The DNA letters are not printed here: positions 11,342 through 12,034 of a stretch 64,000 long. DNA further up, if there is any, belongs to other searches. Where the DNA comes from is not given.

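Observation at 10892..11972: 1.1-kb low-GC insertion between convergent pyrE and tauE, flanked by an 8-bp direct repeat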

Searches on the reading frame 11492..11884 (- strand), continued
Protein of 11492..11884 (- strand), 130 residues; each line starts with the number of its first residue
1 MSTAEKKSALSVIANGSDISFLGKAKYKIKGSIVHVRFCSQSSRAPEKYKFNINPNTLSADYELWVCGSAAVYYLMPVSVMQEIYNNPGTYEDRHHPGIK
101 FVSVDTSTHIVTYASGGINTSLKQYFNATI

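Call 106: search_protein_families(library=pfam, proteins=[L097:910-1257:+, L122:1748-2053:+, L153:5387-6070:+, L106:1061-1729:+, L163:573-1133:+, L111:1730-2296:+, L175:5425-6015:+, L165:1662-2072:+, L098:2289-2747:+, L105:1061-1531:+], max_evalue=0.01)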
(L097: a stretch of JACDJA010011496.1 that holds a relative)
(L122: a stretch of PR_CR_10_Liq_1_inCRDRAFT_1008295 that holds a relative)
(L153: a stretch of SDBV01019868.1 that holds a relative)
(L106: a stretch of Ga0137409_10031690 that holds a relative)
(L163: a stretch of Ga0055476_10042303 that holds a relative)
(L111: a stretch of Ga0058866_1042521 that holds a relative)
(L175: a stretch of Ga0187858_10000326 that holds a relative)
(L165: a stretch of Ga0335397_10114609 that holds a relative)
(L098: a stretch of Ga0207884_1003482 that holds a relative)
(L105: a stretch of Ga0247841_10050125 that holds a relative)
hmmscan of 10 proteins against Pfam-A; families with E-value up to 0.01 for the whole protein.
L097:910-1257:+ (115 aa): 1 family
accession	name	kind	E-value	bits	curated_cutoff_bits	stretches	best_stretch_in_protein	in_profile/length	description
PF07754.17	HVO_2753_ZBP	-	0.01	16.1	33.2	0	55-72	10-27/46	Small zinc finger protein HVO_2753-like, Zn-binding pocket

L122:1748-2053:+ (101 aa): 1 family
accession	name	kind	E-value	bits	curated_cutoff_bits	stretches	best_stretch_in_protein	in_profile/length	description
PF14076.12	DUF4258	-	4.4e-16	59.4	25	1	26-97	2-71/71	Domain of unknown function (DUF4258)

L153:5387-6070:+ (227 aa): 0 families

L106:1061-1729:+ (222 aa): 0 families

L163:573-1133:+ (186 aa): 0 families

L111:1730-2296:+ (188 aa): 0 families

L175:5425-6015:+ (196 aa): 0 families

L165:1662-2072:+ (136 aa): 0 families

L098:2289-2747:+ (152 aa): 0 families

L105:1061-1531:+ (156 aa): 1 family
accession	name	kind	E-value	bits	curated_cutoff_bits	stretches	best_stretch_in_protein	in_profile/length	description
PF08867.16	FRG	-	3.1e-05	25.2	25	1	23-97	2-61/94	FRG domain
